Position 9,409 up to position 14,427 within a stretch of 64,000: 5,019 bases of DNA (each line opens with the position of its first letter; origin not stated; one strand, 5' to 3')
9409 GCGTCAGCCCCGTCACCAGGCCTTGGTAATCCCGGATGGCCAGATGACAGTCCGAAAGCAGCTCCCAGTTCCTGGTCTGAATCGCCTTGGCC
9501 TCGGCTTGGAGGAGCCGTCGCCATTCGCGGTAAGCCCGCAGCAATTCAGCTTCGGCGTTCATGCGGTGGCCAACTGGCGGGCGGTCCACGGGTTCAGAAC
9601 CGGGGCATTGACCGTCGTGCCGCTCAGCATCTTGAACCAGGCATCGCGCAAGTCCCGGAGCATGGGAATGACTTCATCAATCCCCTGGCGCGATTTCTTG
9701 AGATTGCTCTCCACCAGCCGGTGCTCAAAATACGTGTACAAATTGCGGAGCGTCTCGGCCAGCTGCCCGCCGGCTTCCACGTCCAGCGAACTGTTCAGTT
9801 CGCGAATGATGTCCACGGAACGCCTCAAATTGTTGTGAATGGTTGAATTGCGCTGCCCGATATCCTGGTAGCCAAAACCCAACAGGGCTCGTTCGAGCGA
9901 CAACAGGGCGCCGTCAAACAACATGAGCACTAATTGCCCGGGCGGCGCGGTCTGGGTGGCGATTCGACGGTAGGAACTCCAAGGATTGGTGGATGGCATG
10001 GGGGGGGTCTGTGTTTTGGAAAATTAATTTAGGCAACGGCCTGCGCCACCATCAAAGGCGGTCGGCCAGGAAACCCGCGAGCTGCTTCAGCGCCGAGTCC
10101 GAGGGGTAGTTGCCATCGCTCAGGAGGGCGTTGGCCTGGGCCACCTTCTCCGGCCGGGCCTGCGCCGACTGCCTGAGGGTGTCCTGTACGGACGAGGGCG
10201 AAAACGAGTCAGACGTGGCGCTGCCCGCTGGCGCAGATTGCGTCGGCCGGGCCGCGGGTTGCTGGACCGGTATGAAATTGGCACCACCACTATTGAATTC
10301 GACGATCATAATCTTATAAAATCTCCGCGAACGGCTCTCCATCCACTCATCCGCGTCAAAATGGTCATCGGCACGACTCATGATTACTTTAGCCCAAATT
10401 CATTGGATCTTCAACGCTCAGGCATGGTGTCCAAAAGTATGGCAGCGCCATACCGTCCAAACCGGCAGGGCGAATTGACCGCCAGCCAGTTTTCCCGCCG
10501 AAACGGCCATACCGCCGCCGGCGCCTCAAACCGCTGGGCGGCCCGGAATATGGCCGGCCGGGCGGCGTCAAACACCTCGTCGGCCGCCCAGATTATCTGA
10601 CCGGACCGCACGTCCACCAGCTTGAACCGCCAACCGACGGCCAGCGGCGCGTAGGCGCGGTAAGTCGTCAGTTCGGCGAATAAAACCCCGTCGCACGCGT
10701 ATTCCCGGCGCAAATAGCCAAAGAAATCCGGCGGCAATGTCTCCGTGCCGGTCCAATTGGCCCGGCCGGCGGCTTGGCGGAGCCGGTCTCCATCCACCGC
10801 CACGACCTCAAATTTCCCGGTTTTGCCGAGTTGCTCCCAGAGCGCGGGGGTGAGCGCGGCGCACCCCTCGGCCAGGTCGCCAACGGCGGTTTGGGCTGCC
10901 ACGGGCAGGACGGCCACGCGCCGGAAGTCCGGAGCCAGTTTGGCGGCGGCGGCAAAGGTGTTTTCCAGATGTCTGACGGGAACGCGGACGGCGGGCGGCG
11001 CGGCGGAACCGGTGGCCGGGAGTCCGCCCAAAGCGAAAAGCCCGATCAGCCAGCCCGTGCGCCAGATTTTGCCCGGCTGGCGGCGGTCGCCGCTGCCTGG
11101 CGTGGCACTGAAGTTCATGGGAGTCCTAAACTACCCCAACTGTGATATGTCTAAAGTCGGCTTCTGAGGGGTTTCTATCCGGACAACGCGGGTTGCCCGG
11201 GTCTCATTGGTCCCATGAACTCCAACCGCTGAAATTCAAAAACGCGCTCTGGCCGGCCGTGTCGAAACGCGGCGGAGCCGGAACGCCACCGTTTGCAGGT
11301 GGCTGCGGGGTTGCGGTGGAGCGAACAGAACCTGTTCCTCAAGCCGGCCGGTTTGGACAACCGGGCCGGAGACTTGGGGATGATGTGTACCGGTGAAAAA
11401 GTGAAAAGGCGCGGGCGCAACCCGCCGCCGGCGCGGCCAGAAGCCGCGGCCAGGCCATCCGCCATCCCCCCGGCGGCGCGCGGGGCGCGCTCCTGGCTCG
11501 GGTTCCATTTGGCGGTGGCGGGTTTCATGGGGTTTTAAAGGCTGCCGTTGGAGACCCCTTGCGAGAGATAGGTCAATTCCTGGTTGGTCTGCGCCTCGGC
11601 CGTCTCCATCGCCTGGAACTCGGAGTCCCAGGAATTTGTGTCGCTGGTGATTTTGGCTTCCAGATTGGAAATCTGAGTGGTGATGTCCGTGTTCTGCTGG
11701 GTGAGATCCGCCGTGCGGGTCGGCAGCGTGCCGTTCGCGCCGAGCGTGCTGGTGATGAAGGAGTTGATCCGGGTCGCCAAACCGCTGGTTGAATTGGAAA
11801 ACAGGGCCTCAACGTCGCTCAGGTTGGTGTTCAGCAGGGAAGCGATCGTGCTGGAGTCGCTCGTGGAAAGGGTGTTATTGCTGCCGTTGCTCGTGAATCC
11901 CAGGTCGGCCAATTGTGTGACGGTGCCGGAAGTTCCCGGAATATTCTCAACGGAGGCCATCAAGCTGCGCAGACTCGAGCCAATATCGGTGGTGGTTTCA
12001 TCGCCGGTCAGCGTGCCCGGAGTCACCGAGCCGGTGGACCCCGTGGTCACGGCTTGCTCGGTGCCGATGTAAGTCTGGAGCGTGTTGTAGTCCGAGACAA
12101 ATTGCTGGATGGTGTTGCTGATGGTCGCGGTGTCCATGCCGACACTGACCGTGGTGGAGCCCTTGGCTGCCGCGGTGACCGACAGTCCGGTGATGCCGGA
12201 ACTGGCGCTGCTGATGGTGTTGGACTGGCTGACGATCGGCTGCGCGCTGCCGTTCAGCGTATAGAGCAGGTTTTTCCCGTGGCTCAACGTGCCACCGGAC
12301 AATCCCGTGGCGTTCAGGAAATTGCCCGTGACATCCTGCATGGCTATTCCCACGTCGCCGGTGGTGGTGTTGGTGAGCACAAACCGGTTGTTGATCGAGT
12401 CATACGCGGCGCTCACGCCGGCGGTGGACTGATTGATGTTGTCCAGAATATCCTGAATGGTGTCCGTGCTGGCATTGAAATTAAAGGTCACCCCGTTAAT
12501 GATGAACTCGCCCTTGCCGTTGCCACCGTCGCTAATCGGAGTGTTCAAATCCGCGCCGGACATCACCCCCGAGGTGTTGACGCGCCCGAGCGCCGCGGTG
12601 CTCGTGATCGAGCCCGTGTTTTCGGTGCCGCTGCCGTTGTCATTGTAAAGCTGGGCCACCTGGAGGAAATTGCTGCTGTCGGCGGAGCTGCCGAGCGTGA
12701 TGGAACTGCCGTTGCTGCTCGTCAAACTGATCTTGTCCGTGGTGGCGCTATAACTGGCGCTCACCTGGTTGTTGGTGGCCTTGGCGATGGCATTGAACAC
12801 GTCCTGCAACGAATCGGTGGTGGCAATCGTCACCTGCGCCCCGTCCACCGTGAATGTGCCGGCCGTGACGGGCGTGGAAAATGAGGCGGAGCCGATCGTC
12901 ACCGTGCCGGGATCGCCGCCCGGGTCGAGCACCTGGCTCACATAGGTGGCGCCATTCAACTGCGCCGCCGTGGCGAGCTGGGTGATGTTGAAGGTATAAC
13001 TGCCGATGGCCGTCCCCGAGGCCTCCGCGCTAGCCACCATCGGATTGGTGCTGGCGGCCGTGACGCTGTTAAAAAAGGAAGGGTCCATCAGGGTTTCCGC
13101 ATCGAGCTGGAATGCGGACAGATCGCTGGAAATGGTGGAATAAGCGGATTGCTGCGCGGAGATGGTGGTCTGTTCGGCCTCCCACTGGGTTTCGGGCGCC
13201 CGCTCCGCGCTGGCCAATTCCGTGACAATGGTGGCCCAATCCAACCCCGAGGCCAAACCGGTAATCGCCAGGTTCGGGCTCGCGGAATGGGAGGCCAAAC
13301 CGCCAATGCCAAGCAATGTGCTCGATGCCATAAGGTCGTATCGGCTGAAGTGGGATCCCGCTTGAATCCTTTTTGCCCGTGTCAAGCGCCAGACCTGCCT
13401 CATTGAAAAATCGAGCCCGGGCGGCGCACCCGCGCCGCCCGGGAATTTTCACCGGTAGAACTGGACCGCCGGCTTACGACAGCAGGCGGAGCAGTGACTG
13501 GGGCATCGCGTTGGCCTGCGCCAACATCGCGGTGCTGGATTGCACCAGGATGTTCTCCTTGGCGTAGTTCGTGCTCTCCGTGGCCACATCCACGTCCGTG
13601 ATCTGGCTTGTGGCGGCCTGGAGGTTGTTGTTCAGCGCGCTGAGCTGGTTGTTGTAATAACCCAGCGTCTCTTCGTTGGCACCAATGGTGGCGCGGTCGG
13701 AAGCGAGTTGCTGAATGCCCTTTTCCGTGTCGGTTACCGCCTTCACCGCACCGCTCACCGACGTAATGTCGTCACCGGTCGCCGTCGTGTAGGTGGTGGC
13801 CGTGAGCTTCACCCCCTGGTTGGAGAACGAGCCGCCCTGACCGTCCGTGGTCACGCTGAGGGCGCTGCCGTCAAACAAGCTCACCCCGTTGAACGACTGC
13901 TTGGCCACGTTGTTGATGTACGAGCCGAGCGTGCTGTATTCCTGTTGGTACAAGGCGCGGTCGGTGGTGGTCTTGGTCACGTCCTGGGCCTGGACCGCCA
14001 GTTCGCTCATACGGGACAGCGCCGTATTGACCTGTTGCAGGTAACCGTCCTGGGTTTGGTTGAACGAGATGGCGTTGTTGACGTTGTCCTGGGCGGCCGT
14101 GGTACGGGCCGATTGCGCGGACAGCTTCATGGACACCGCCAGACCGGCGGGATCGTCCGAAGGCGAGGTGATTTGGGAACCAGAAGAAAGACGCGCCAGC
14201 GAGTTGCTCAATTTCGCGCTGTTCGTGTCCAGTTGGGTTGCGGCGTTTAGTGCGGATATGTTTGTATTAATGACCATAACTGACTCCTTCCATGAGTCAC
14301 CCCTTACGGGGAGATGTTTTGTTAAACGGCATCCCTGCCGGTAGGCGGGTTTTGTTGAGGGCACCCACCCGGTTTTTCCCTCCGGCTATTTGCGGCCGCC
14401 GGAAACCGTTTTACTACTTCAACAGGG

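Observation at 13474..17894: An FkbH-like HAD/GNAT enzyme sandwiched between two sigma28-driven flagellin paralogs is a candidate flagellin-modification enzyme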

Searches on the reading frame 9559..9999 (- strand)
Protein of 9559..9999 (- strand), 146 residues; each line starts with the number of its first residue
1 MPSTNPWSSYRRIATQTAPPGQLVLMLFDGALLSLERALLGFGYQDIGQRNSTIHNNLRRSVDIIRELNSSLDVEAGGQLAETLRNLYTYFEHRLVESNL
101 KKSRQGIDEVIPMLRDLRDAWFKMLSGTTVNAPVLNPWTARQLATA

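Call 6: search_protein_families(library=pfam, proteins=[window:9559-9999:-], max_evalue=0.001)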
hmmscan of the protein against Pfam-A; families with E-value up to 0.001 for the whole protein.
window:9559-9999:- (146 aa): 1 family
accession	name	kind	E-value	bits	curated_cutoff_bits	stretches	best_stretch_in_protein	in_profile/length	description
PF02561.19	FliS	-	2.2e-31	108.9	26.7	1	8-123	2-113/115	Flagellar protein FliS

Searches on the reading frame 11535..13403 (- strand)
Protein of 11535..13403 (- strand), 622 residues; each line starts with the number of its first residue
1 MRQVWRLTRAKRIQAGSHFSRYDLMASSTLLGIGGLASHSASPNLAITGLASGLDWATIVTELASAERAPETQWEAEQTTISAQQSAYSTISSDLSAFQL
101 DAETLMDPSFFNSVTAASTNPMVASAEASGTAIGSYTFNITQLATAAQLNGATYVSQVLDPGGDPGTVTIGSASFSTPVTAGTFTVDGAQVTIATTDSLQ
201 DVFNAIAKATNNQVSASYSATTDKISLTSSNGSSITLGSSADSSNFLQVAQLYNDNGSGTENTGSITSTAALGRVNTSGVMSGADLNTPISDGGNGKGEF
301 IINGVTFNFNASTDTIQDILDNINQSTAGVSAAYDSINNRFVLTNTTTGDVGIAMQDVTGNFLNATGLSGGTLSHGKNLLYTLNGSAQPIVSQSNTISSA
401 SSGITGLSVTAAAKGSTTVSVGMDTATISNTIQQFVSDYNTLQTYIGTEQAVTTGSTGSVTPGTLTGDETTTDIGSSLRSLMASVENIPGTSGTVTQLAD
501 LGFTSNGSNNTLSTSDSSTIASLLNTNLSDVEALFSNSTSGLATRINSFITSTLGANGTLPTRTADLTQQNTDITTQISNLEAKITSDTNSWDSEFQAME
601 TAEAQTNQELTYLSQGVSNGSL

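Call 3: search_protein_families(library=pfam, proteins=[window:11535-13403:-], max_evalue=0.01)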
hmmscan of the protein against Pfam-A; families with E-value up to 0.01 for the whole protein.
window:11535-13403:- (622 aa): 2 families
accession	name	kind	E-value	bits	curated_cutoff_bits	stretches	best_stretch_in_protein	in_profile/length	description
PF07195.17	FliD_C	-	1.6e-34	119.8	25.4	1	379-608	4-236/236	Flagellar hook-associated protein 2 C-terminus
PF02465.23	FliD_N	-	2.1e-23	83.2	24.8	1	52-147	1-97/97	Flagellar hook-associated protein 2 N-terminus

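Call 4: search_protein_families(library=ncbifam, proteins=[window:11535-13403:-], max_evalue=0.01)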
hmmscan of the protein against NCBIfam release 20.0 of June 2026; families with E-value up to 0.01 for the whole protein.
window:11535-13403:- (622 aa): 6 families
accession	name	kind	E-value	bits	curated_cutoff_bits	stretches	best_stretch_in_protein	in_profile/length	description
NF005955.1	PRK08032.1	equivalog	9.2e-35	120.5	387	2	306-615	141-462/465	flagellar filament capping protein FliD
NF005833.0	PRK07737.1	equivalog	1.3e-27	97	444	3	46-251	4-209/501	flagellar hook-associated protein 2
NF006435.1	PRK08724.1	equivalog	1.4e-18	67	580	2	379-612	440-666/672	flagellar filament capping protein FliD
NF005188.0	PRK06664.1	equivalog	1.4e-16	60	469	2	393-609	405-647/661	flagellar hook-associated protein FliD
NF009400.1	PRK12765.1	equivalog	3.4e-10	39.1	448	2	368-540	247-401/596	flagellar filament capping protein FliD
NF005187.0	PRK06663.1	equivalog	1.2e-09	37.5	337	2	300-368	222-288/419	flagellar hook-associated protein 3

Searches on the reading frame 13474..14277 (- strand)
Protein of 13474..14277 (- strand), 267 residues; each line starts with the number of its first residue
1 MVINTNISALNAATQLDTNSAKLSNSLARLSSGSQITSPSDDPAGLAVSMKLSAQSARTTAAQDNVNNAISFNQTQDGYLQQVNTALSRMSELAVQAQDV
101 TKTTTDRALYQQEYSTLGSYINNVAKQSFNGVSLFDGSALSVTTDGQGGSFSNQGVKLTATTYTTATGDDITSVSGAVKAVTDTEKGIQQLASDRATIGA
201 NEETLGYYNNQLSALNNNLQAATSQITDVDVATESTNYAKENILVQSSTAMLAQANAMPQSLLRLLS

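Call 3: search_protein_families(library=pfam, proteins=[window:13474-14277:-], max_evalue=0.01)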
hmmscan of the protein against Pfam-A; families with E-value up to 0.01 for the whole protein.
window:13474-14277:- (267 aa): 2 families
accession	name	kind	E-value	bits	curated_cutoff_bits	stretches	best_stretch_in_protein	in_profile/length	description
PF00669.25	Flagellin_N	-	3e-29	102.3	26.6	1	3-138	1-137/139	Bacterial flagellin N-terminal helical region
PF00700.27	Flagellin_C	-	1.9e-21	76.6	23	1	184-266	4-86/86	Bacterial flagellin C-terminal helical region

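Call 4: search_protein_families(library=ncbifam, proteins=[window:13474-14277:-], max_evalue=0.01)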
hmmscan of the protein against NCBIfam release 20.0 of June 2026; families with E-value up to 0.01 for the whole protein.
window:13474-14277:- (267 aa): 26 families (the best 25 are shown)
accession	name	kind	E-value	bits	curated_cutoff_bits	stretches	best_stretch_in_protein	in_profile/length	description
NF009444.0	PRK12802.1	equivalog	3.2e-48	164.7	332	1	2-266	4-281/282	flagellin domain-containing protein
NF006467.0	PRK08869.1-2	subfamily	2.9e-46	158.3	443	2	2-139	4-142/400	flagellin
NF009448.0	PRK12806.1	equivalog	1.1e-44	153.1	531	2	2-160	4-161/475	flagellin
NF006466.0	PRK08869.1-1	subfamily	8.9e-43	147.2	426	2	3-138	5-141/377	flagellin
NF006468.0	PRK08869.1-3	subfamily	3.3e-40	138.3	436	2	3-138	5-141/378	polar flagellin E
NF006469.0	PRK08869.1-4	equivalog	2.6e-39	135.7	627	2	1-157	3-158/377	flagellin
NF009446.0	PRK12804.1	subfamily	7.1e-39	134.1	352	2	1-144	1-146/301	flagellin Hag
NF009449.0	PRK12807.1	subfamily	1.3e-34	120.1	347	1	1-266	1-286/287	flagellin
NF005294.0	PRK06819.1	subfamily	2.4e-34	119.5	387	2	2-137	4-140/376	FliC/FljB family flagellin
NF006264.0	PRK08411.1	subfamily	3e-33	115.4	729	2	3-160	5-161/572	flagellin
NF006470.0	PRK08869.1-5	equivalog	8.6e-33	114.1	423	2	3-157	4-157/388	flagellin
NF010115.0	PRK13588.1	subfamily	1e-32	113.8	503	2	3-159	5-160/514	flagellin B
NF038071.1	lat_flg_LafA_2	exception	1.7e-32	113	365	1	2-265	4-282/284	lateral flagellin LafA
NF009450.0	PRK12808.1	equivalog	3.4e-32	112.6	476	2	1-144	1-146/476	flagellin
NF010116.0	PRK13589.1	subfamily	8.7e-32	110.5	983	2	3-161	5-162/576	flagellin A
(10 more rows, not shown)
